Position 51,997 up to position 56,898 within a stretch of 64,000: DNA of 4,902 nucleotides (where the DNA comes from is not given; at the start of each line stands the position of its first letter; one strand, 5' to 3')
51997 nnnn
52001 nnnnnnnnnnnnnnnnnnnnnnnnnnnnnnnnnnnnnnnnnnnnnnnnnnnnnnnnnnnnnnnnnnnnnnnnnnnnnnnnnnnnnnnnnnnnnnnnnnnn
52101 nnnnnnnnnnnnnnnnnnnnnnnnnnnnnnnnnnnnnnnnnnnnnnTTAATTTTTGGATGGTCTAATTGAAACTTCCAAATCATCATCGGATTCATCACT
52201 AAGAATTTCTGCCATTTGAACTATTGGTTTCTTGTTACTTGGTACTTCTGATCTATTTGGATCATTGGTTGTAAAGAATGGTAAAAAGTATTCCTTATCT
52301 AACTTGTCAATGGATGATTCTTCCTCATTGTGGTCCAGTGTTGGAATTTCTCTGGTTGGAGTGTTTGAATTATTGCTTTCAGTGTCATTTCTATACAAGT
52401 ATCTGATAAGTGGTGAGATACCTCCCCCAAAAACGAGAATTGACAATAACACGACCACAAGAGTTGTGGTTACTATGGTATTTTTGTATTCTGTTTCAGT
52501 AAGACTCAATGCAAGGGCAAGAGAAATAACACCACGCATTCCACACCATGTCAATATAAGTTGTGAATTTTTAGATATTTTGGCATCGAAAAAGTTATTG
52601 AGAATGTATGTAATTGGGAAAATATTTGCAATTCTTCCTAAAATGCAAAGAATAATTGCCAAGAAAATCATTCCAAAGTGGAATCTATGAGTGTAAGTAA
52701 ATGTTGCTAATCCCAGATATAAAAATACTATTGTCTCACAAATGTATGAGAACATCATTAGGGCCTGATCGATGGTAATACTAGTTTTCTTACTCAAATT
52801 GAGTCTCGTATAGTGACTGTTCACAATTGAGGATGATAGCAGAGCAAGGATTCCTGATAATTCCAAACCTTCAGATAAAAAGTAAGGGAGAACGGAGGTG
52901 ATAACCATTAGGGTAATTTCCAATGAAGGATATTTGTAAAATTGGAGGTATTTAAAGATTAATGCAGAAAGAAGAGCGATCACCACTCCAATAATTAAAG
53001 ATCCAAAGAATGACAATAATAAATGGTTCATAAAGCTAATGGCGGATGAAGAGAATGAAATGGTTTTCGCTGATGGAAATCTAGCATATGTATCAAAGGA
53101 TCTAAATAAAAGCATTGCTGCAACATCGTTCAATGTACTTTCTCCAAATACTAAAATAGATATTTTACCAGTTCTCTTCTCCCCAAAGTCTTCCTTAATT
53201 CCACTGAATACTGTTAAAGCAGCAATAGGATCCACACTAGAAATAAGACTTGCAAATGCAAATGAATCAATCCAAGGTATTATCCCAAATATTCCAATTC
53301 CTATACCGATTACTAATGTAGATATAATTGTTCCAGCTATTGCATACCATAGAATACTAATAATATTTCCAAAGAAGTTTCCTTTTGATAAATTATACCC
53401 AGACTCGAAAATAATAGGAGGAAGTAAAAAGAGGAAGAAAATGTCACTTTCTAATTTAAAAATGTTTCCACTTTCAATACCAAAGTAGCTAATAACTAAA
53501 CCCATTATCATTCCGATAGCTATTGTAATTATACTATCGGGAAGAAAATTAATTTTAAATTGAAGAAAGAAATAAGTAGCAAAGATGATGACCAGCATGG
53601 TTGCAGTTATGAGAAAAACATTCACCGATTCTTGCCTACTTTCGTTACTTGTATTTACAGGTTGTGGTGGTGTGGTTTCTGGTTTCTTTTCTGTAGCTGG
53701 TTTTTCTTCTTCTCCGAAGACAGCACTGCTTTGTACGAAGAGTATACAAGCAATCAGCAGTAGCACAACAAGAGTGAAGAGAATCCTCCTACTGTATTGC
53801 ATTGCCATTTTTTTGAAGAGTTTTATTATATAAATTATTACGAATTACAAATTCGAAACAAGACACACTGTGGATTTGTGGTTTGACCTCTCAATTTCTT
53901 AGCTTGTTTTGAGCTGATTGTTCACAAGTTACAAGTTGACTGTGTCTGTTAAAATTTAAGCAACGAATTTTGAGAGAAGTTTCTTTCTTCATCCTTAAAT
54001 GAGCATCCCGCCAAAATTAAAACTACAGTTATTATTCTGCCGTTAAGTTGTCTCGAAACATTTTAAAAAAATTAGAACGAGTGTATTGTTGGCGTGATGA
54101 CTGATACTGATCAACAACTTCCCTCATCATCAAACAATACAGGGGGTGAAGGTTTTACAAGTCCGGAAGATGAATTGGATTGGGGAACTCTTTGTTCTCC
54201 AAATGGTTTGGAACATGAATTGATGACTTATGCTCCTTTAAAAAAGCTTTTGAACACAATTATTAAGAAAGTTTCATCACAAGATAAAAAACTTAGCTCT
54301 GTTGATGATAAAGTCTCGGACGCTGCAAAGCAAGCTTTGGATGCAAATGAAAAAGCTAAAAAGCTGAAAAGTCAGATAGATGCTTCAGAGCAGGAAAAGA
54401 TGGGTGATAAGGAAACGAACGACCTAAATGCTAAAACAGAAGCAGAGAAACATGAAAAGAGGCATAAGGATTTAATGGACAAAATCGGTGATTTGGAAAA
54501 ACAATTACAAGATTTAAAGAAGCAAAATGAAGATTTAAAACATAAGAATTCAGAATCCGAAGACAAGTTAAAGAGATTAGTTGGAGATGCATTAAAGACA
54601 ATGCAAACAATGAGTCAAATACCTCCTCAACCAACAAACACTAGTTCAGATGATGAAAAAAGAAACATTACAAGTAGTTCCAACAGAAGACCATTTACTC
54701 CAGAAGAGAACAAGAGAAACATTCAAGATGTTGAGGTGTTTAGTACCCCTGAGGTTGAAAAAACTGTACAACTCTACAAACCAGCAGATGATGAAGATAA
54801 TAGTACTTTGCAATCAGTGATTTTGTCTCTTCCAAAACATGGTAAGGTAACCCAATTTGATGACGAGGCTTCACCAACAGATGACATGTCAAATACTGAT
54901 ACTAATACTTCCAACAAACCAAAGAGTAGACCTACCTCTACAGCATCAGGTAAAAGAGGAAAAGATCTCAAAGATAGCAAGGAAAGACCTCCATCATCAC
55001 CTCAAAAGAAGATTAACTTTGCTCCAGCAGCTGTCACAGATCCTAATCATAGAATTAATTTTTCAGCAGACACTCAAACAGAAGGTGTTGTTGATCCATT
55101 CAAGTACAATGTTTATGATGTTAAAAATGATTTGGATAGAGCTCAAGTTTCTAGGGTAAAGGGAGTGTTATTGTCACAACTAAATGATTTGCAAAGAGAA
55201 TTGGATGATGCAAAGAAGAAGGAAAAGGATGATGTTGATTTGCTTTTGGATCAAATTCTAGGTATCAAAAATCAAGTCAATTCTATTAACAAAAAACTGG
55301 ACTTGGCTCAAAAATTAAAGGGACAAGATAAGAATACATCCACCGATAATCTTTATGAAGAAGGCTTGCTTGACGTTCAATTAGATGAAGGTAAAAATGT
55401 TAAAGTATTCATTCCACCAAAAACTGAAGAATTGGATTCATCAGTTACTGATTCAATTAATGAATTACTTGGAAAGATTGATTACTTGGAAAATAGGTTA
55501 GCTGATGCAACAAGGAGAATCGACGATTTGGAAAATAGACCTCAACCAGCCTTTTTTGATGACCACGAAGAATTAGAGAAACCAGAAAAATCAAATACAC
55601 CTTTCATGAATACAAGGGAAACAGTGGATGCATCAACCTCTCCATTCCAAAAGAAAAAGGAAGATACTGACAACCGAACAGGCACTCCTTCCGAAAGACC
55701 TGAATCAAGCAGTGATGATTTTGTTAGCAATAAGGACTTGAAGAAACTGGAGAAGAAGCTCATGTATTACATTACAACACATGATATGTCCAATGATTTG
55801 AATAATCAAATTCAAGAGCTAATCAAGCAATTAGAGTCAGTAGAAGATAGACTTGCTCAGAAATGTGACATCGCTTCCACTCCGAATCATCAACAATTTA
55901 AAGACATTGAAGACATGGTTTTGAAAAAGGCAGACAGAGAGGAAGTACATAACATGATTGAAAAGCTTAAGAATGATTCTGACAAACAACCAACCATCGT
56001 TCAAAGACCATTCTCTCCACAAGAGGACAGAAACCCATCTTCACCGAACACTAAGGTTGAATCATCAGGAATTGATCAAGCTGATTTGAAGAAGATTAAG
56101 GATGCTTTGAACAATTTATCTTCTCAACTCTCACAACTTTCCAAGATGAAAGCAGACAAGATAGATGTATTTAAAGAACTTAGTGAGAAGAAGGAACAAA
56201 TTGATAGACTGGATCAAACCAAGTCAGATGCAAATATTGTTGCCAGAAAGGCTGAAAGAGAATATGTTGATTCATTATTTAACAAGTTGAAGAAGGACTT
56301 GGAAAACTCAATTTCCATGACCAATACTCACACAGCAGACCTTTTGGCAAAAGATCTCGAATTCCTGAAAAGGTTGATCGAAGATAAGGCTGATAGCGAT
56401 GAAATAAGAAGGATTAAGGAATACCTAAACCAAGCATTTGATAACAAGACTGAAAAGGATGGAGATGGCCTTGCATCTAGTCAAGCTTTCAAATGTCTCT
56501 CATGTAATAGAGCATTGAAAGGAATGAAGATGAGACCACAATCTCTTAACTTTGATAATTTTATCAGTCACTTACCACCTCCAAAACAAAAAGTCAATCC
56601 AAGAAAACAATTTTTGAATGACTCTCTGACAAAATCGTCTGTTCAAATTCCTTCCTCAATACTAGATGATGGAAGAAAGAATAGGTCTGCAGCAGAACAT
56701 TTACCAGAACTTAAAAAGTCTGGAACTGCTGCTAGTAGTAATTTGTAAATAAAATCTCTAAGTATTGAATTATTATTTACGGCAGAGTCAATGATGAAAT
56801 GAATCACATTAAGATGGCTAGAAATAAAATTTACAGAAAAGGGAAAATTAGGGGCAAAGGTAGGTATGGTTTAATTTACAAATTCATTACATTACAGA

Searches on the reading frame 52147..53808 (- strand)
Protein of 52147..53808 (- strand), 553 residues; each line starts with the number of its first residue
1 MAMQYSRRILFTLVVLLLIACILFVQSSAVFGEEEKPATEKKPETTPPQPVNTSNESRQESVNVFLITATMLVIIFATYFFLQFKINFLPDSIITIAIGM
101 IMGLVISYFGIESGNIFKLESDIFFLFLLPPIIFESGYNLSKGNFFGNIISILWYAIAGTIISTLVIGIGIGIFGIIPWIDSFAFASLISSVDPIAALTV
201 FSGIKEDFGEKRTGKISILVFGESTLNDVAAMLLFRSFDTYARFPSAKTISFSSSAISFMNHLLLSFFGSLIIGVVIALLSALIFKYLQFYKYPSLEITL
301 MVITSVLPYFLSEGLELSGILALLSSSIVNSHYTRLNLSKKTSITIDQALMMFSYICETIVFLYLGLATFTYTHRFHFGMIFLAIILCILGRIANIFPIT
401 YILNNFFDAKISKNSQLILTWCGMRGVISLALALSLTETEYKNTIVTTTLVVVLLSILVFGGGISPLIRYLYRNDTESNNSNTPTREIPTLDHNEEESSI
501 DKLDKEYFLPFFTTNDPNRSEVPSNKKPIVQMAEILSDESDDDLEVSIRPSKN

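Call 27: search_protein_families(library=pfam, proteins=[window:52147-53808:-], max_evalue=0.00001)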
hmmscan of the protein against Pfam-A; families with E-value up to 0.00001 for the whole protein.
window:52147-53808:- (553 aa): 1 family
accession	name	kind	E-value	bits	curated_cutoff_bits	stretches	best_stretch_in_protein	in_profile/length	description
PF00999.27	Na_H_Exchanger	-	3e-53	181.5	26.2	1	73-468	3-373/375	Sodium/hydrogen exchanger, transmembrane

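Call 29: find_homologous_proteins(query=window:52147-53808:-, max_evalue=1e-20)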
Query window:52147-53808:- (553 aa): 228 proteins with E <= 1e-20 among 8000 candidates; the best 120 are listed.
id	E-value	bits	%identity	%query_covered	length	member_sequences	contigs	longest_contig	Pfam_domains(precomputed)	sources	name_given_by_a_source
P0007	0.0e+0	1183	100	100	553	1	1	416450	PF00999.27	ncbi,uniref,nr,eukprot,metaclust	ncbi:predicted protein [Naegleria gruberi]|uniref:Sodium/hydrogen exchanger n=1 Tax=Naegleria gruber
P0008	7.6e-221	752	75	85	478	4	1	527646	PF00999.27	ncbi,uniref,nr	ncbi:hypothetical protein C9374_006698 [Naegleria lovaniensis]|uniref:Sodium/hydrogen exchanger n=1 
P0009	2.7e-173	595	58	89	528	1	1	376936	PF00999.27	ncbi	ncbi:hypothetical protein ABK040_002902 [Willaertia magna]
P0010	2.6e-114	401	42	91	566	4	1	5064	PF00999.27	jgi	jgi:sodium/hydrogen exchanger 8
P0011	3.5e-102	361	40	82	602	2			PF00999.27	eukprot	eukprot:TRINITY_DN6193_c0_g1_i1.p1 TRINITY_DN6193_c0_g1~~TRINITY_DN6193_c0_g1_i1.p1 ORF type:complet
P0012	2.9e-99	351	42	79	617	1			PF00999.27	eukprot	eukprot:EG_transcript_5841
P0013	7.4e-98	346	38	97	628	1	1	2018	PF00999.27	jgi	-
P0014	6.4e-95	337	39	92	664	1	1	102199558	PF00999.27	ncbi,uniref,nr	ncbi:sodium/hydrogen exchanger 8 [Teleopsis dalmanni]|uniref:sodium/hydrogen exchanger 8 n=1 Tax=Tel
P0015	1.6e-93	332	38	92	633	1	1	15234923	PF00999.27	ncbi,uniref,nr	ncbi:sodium/hydrogen exchanger 8 [Bradysia coprophila]|uniref:sodium/hydrogen exchanger 8 n=1 Tax=Br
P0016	1.0e-92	329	36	93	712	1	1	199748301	PF00999.27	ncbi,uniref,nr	ncbi:sodium/hydrogen exchanger 8 [Stomoxys calcitrans]|uniref:Sodium/hydrogen exchanger n=1 Tax=Stom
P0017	2.6e-92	328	36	93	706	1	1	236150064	PF00999.27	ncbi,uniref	ncbi:na[+]/H[+] hydrogen exchanger 1 [Haematobia irritans]|uniref:na[+]/H[+] hydrogen exchanger 1 n=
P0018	2.8e-92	328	37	93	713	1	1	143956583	PF00999.27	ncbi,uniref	ncbi:sodium/hydrogen exchanger 8 [Calliphora vicina]|uniref:sodium/hydrogen exchanger 8 n=1 Tax=Call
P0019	6.9e-92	327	38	91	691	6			PF00999.27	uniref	uniref:Sodium/hydrogen exchanger n=2 Tax=Lygus hesperus TaxID=30085 RepID=A0A146KTU6_LYGHE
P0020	9.5e-92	326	38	90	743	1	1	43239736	PF00999.27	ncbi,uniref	ncbi:unnamed protein product [Xylocopa violacea]|uniref:Sodium/hydrogen exchanger n=1 Tax=Xylocopa v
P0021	1.0e-91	326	37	92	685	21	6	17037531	PF00999.27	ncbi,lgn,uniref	ncbi:hypothetical protein O3P69_004478 [Scylla paramamosain]|uniref:Sodium/hydrogen exchanger n=1 Ta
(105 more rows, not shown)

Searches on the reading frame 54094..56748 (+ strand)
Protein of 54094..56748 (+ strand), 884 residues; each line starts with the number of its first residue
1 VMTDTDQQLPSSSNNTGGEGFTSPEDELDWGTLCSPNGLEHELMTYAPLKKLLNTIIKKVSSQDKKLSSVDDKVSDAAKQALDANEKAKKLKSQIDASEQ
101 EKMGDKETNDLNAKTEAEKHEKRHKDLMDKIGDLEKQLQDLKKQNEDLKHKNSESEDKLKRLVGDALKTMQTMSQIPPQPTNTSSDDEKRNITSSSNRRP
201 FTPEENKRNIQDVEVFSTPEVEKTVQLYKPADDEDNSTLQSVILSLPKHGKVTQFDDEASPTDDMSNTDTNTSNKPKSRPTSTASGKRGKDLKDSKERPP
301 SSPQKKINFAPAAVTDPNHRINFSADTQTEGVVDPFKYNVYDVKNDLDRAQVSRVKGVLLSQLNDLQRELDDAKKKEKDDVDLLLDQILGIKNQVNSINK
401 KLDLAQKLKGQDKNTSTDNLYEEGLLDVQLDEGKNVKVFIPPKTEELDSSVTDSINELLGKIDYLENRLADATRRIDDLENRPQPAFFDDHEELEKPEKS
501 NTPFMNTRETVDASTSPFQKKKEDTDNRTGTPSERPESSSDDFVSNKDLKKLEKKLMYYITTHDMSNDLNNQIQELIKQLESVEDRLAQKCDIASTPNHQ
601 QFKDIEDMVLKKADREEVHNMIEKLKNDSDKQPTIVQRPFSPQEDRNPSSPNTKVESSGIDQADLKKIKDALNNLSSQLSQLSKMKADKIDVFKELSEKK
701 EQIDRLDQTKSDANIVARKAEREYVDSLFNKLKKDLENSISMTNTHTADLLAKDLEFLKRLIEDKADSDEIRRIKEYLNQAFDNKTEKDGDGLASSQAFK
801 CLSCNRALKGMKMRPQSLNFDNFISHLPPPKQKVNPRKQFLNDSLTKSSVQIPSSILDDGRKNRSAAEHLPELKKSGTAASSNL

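Call 27: search_protein_families(library=pfam, proteins=[window:54094-56748:+], max_evalue=0.00001)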
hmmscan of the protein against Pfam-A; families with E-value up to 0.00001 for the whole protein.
window:54094-56748:+ (884 aa): 1 family
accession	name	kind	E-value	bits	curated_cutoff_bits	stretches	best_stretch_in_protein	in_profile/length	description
PF16043.11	DUF4795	-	1.1e-07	32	34.8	1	663-831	35-203/208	Domain of unknown function (DUF4795)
